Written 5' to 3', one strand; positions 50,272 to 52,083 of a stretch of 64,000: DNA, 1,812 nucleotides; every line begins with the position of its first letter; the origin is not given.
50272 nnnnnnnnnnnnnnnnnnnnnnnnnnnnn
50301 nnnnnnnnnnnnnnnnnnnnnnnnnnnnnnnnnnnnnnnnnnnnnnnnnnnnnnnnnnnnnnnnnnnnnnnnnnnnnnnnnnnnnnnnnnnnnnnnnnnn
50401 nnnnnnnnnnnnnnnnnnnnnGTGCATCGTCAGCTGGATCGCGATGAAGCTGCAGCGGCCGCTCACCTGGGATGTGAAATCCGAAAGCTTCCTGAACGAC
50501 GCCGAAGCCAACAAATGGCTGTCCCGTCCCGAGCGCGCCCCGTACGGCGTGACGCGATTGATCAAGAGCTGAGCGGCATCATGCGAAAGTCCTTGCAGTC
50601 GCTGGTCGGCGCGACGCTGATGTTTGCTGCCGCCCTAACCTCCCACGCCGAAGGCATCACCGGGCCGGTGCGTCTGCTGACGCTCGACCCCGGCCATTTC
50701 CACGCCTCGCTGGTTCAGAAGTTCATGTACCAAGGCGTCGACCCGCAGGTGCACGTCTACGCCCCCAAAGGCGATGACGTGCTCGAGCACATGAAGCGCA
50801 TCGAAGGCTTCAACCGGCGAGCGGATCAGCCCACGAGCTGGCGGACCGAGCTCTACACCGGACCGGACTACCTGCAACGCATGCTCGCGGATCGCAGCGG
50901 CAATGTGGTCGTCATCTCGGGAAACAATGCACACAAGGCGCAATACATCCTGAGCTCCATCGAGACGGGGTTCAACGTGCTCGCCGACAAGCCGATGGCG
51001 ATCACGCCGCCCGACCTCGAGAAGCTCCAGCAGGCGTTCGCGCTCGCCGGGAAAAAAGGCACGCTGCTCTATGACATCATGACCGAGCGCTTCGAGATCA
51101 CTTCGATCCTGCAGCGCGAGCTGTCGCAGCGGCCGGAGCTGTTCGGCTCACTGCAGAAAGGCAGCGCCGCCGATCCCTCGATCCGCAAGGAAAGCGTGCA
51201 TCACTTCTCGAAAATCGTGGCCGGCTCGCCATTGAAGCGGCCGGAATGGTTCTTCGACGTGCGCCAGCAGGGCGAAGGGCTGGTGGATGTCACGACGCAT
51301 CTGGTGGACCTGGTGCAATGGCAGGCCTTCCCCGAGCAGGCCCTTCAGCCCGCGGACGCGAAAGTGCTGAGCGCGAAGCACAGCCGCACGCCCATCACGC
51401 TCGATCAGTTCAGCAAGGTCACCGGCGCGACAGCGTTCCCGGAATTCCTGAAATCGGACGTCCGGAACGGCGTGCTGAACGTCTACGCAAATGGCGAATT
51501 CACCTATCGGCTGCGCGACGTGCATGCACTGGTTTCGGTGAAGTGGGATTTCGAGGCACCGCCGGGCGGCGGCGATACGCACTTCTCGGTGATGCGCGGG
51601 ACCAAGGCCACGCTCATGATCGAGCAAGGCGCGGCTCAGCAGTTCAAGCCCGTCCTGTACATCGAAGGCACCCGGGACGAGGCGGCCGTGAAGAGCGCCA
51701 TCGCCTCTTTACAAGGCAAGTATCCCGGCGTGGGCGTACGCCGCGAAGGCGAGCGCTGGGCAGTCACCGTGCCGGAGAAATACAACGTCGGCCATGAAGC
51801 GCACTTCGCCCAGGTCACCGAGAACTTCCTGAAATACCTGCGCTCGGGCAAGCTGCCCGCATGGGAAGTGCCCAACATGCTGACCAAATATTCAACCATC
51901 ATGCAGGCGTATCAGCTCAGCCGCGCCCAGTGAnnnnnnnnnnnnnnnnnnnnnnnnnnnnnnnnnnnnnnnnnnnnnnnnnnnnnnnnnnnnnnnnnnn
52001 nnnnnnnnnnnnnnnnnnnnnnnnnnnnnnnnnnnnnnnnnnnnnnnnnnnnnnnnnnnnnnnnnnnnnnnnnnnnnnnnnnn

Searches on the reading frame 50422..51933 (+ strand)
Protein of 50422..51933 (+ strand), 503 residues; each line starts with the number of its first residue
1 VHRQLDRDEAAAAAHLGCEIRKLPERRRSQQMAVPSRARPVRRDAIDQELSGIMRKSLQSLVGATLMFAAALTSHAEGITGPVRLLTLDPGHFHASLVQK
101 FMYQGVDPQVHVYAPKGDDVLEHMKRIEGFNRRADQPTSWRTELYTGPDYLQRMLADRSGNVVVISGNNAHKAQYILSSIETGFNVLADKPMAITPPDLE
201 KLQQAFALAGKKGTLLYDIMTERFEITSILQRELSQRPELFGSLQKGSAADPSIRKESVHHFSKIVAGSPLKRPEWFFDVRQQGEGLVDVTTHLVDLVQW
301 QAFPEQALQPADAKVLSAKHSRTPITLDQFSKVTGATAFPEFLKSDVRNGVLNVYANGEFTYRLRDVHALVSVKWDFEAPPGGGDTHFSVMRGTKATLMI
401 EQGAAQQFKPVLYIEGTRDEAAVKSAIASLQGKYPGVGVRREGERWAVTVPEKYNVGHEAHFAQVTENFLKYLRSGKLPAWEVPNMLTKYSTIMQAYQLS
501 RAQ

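Call 42: search_protein_families(library=pfam, proteins=[window:50422-51933:+], max_evalue=0.00001)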
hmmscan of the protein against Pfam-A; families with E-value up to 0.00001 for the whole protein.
window:50422-51933:+ (503 aa): 2 families
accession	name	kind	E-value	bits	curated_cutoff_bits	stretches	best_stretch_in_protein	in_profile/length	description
PF16490.10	Oxidoreduct_C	-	4.6e-120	400.9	27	1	230-500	1-277/278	Putative oxidoreductase C terminal domain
PF01408.29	GFO_IDH_MocA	-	1.5e-06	29.3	24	1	137-211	43-114/120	Oxidoreductase family, NAD-binding Rossmann fold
